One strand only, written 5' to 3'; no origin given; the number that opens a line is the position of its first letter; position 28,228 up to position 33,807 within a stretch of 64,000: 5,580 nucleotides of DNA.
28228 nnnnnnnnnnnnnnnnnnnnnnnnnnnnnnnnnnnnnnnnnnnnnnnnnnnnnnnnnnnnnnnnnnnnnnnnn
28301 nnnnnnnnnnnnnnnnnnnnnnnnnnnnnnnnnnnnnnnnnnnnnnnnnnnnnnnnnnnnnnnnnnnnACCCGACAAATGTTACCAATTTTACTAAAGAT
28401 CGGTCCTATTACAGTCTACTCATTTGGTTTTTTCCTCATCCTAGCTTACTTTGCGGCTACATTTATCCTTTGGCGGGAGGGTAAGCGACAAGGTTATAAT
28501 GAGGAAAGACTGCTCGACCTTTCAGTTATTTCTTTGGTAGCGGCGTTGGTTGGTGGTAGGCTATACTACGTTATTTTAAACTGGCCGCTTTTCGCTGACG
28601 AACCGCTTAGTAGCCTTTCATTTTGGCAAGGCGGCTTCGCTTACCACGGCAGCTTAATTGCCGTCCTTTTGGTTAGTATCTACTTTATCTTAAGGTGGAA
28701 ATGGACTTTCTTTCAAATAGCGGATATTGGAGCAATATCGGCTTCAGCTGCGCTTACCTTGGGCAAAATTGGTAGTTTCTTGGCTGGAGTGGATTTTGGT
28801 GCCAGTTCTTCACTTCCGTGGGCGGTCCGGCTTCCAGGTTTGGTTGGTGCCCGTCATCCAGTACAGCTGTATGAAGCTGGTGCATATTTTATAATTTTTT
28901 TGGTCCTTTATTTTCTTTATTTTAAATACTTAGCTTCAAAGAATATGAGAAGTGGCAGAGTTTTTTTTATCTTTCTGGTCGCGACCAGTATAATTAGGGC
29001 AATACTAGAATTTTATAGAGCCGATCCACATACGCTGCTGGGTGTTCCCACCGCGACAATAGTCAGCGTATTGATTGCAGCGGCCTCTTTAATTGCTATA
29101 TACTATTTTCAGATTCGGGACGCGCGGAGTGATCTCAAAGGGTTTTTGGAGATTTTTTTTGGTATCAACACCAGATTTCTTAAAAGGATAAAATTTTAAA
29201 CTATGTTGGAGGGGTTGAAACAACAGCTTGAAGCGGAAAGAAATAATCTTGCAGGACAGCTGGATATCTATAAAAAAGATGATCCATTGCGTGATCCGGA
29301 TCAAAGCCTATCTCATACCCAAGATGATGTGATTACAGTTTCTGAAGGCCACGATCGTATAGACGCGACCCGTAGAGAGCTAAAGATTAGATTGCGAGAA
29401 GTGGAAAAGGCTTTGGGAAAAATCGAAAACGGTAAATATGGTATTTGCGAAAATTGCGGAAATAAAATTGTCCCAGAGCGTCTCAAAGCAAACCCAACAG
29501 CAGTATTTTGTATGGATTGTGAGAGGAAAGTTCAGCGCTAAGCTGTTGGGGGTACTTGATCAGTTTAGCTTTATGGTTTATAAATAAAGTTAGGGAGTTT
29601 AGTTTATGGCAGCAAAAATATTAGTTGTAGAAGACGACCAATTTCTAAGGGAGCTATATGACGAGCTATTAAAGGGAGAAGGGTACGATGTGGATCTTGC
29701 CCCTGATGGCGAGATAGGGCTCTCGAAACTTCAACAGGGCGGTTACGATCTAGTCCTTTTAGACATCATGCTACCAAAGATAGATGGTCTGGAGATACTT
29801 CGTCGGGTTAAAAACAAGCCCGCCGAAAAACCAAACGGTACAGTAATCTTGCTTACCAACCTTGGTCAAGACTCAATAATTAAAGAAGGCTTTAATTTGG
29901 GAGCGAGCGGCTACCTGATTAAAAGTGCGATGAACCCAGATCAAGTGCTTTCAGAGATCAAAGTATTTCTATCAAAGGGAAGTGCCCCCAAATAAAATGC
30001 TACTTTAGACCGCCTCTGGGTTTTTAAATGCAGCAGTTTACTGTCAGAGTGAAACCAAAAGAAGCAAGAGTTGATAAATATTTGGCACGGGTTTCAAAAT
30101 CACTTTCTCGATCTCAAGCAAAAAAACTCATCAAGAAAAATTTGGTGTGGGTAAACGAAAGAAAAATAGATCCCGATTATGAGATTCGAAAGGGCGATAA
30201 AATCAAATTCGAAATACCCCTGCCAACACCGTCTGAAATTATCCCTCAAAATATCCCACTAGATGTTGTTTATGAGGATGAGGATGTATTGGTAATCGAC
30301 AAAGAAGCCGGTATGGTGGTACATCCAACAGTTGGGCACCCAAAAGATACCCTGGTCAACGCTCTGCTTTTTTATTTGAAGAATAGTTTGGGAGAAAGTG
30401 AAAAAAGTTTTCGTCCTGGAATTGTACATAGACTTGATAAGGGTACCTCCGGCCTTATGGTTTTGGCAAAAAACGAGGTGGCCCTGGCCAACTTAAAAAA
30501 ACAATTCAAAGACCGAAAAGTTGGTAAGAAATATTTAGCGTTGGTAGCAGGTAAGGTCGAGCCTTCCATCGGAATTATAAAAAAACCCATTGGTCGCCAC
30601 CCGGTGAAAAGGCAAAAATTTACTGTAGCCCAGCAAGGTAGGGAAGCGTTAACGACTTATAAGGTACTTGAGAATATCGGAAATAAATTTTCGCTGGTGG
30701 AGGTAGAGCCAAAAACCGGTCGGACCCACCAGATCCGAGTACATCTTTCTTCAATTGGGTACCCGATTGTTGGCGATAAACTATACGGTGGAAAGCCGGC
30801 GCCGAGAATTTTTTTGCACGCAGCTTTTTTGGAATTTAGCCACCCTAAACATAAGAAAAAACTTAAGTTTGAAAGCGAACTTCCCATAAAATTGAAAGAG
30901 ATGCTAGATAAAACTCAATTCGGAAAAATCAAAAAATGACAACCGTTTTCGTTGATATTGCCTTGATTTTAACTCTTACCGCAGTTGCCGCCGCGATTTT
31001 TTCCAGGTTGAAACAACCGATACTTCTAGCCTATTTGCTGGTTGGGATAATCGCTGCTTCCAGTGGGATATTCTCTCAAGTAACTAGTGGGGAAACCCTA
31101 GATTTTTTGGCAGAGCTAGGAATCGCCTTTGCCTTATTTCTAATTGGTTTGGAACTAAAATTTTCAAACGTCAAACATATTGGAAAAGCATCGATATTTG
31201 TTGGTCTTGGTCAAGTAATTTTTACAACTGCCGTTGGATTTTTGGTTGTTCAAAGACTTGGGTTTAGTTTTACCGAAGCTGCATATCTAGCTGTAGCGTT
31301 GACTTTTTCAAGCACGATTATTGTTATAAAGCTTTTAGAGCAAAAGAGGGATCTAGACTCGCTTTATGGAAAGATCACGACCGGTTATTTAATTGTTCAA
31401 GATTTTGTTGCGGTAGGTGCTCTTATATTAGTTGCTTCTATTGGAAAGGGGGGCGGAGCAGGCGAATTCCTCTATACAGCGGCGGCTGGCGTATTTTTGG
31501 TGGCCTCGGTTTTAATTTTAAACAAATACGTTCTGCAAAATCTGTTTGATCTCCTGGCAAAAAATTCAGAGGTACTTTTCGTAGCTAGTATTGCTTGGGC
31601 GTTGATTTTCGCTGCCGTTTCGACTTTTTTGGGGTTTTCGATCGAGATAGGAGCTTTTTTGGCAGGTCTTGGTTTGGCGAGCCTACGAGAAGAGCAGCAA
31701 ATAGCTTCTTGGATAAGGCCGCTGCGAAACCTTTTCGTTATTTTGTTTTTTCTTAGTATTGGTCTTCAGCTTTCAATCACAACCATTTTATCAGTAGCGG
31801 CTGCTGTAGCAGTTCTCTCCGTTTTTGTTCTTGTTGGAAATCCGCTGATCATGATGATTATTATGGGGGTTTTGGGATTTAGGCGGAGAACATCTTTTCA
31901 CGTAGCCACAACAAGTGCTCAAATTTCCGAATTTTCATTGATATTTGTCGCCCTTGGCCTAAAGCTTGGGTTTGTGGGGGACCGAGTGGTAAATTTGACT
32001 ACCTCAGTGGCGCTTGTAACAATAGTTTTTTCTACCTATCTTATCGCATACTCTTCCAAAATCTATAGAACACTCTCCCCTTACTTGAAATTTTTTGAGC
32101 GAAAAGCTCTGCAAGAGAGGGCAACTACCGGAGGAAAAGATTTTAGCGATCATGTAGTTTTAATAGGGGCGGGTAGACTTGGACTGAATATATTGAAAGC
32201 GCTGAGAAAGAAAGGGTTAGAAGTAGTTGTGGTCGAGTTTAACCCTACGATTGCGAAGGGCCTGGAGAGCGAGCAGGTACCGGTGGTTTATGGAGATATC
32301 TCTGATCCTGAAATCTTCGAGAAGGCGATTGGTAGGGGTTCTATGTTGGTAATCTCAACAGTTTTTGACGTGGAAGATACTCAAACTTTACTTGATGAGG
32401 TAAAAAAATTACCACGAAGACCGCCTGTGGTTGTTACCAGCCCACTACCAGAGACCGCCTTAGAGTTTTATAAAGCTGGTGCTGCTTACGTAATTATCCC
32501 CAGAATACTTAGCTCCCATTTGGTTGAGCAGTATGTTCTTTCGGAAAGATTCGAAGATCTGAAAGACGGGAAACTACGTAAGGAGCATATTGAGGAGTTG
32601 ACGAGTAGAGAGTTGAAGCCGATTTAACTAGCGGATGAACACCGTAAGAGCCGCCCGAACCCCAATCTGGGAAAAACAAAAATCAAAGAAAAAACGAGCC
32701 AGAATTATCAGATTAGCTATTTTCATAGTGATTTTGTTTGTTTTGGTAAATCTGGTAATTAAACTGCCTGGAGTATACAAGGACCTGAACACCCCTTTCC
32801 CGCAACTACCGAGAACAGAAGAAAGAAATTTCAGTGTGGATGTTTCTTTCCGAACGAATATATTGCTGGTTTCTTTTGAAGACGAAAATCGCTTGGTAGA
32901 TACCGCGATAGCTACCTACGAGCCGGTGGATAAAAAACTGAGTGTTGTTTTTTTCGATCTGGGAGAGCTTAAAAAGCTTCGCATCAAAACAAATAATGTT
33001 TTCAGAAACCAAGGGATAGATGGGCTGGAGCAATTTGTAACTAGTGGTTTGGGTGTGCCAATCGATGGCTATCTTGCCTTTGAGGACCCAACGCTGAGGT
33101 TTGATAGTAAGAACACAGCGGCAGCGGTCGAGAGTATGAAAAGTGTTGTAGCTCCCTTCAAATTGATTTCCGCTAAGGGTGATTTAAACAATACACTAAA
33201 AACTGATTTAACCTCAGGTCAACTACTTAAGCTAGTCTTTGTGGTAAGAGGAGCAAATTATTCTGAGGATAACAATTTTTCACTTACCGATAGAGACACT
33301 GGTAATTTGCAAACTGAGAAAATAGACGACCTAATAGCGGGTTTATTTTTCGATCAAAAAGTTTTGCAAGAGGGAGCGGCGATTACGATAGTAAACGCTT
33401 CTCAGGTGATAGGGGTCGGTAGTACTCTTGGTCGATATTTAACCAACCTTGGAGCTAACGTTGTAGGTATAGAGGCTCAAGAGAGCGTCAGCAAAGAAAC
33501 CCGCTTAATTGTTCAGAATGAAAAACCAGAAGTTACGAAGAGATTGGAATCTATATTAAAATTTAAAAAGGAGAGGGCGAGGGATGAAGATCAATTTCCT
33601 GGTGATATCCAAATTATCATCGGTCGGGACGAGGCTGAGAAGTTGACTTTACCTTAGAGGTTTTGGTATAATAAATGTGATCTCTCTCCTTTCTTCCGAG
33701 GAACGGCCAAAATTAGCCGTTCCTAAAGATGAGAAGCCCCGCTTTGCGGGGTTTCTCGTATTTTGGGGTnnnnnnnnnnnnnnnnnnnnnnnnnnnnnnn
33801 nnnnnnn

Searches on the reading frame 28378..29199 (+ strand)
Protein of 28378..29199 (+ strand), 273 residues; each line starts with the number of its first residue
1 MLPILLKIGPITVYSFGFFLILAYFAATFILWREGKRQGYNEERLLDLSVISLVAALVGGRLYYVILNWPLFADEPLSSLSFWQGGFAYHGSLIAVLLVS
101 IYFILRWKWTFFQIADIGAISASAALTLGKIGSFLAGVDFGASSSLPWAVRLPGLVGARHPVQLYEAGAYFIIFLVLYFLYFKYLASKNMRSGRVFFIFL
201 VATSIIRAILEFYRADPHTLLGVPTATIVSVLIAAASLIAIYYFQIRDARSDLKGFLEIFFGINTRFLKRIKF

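Call 58: search_protein_families(library=pfam, proteins=[window:28378-29199:+], max_evalue=0.0001)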
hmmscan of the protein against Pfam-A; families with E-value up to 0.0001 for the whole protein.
window:28378-29199:+ (273 aa): 1 family
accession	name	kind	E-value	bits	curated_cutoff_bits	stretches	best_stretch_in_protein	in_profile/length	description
PF01790.23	LGT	-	6.3e-48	163.6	24.9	1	3-243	1-240/240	Prolipoprotein diacylglyceryl transferase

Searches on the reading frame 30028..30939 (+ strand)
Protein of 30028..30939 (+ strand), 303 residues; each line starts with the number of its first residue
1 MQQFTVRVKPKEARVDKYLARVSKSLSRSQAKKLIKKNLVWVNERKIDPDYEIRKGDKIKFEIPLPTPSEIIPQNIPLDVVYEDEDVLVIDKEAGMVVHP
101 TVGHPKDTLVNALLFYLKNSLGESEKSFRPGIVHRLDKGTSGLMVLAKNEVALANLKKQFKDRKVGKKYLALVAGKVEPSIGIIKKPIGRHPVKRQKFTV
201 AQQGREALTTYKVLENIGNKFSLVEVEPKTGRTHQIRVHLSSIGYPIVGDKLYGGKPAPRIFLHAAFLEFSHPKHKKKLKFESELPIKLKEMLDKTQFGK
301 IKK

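Call 58: search_protein_families(library=pfam, proteins=[window:30028-30939:+], max_evalue=0.0001)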
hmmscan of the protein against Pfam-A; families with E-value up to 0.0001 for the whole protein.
window:30028-30939:+ (303 aa): 2 families
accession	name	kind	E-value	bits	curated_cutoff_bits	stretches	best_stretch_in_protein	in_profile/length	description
PF00849.27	PseudoU_synth_2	-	1.5e-38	132.9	26.8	1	86-242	1-152/152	RNA pseudouridylate synthase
PF01479.30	S4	-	3e-11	43.3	22.8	1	14-59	2-48/48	S4 domain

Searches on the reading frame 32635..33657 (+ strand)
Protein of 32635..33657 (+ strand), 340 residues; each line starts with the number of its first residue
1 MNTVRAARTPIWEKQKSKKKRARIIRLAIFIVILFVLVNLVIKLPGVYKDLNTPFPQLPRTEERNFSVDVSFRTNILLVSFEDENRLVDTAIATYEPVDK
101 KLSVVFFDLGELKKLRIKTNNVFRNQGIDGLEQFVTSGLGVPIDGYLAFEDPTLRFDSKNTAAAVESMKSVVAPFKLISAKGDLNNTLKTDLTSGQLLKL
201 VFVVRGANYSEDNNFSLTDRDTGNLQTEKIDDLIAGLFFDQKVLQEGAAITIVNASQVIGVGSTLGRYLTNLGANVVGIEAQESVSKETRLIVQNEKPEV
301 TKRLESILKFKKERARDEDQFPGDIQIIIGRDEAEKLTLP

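Call 58: search_protein_families(library=pfam, proteins=[window:32635-33657:+], max_evalue=0.0001)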
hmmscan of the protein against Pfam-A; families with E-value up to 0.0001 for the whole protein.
window:32635-33657:+ (340 aa): 1 family
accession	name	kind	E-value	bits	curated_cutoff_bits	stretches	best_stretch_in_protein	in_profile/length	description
PF13399.11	LytR_C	-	1.2e-05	26.6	22.2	1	249-332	3-85/86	LytR cell envelope-related transcriptional attenuator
